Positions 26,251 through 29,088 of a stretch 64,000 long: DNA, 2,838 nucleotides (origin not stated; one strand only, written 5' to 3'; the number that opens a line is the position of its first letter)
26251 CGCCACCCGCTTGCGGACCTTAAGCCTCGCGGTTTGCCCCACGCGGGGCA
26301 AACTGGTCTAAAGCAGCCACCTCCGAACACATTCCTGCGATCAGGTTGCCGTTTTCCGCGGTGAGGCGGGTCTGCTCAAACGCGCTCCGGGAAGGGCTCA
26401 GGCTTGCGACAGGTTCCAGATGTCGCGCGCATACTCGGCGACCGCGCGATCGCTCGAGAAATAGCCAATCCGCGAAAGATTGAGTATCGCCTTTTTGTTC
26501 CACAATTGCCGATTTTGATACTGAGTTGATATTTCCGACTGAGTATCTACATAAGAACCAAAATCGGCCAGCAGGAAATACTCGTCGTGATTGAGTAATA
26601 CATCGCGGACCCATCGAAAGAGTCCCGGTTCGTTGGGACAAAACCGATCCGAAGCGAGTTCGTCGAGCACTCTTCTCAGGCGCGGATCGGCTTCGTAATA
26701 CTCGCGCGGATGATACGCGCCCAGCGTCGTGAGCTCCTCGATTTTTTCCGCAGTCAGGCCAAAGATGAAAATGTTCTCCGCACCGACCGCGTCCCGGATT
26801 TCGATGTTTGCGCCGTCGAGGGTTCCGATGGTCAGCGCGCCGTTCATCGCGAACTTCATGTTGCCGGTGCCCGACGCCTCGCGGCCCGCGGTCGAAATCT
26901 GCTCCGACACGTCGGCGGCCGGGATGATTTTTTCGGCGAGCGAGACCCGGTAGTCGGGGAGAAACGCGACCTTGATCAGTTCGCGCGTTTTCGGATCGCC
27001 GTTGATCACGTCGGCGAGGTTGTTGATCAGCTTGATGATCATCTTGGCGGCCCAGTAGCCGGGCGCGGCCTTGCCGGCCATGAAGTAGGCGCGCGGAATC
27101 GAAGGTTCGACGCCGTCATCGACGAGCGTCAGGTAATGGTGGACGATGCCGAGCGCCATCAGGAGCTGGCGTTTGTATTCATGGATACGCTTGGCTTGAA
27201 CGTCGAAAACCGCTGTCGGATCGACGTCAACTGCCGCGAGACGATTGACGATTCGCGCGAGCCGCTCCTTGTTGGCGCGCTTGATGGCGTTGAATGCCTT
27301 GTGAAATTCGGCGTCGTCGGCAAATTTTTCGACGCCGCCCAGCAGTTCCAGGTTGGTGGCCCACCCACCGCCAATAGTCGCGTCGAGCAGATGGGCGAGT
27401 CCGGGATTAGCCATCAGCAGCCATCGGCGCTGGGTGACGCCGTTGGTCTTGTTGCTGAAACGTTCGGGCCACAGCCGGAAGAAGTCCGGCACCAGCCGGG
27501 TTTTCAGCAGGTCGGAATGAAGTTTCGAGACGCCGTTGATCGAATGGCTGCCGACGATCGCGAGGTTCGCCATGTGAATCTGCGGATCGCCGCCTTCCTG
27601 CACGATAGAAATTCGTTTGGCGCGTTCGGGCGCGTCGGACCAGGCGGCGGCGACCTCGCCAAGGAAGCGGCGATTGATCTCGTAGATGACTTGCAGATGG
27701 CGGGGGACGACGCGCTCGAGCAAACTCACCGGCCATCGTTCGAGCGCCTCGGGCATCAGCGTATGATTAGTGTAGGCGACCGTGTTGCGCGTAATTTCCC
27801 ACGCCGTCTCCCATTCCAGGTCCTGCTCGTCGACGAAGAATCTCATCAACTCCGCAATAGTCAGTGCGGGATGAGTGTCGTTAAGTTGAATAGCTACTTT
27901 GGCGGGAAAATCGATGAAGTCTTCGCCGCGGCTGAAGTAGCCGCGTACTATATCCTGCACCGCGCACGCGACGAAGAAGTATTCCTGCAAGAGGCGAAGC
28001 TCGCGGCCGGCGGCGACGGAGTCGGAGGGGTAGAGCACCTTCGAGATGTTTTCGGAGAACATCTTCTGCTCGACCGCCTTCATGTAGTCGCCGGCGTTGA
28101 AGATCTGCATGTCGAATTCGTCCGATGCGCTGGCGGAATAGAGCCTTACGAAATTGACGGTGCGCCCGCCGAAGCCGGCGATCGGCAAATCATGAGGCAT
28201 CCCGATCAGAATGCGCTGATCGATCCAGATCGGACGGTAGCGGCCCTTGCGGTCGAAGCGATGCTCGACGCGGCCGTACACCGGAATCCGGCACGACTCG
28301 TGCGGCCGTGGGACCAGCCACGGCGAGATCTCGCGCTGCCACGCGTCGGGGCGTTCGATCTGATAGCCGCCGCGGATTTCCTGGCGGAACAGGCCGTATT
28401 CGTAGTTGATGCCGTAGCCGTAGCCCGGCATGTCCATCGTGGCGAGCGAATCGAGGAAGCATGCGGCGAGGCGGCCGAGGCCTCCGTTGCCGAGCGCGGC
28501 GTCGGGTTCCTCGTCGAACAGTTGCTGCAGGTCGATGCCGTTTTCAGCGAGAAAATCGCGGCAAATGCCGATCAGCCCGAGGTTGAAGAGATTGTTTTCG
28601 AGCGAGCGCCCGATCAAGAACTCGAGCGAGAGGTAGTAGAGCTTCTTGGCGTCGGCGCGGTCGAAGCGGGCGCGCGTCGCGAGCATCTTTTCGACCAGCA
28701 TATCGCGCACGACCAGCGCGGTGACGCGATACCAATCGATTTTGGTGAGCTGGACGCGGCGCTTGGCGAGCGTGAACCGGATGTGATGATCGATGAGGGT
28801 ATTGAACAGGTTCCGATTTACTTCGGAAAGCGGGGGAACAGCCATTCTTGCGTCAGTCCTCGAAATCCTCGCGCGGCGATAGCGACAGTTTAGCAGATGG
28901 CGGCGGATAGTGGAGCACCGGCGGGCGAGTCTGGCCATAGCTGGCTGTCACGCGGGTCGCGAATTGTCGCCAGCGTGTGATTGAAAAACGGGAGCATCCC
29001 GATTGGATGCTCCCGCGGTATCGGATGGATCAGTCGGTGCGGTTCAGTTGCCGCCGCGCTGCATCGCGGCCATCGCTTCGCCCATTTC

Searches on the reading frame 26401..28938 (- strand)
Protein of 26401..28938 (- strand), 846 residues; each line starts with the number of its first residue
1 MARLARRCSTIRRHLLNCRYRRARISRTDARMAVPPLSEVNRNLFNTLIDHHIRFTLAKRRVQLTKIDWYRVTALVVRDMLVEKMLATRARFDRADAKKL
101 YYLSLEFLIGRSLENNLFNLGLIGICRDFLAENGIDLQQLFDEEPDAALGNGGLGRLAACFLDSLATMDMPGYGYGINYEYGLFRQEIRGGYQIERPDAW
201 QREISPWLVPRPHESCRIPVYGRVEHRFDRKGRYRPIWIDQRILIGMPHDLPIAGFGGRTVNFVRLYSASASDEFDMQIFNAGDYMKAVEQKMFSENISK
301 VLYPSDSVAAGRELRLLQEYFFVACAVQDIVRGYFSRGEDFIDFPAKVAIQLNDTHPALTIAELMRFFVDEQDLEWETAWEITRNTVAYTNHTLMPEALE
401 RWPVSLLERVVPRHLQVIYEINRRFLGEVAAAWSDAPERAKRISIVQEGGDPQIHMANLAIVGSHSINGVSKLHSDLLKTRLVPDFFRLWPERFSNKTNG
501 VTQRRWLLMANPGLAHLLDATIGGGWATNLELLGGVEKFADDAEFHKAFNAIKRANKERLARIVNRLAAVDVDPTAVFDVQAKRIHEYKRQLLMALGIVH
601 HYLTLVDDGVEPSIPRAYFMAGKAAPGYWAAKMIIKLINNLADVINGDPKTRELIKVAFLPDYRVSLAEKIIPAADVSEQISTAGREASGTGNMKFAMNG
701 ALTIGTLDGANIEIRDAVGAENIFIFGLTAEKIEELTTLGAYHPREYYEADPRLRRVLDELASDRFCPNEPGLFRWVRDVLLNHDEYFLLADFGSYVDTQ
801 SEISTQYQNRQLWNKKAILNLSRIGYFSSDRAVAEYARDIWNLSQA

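Call 11: search_protein_families(library=pfam, proteins=[window:26401-28938:-], max_evalue=0.01)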
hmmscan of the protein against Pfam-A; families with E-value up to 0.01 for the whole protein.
window:26401-28938:- (846 aa): 1 family
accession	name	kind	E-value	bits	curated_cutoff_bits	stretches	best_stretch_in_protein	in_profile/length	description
PF00343.26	Phosphorylase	-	0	1029.5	27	1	130-843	1-713/713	Carbohydrate phosphorylase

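Call 12: search_protein_families(library=padloc, proteins=[window:26401-28938:-], max_evalue=0.001)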
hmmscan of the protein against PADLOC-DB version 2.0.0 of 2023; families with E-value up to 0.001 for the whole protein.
window:26401-28938:- (846 aa): 0 families
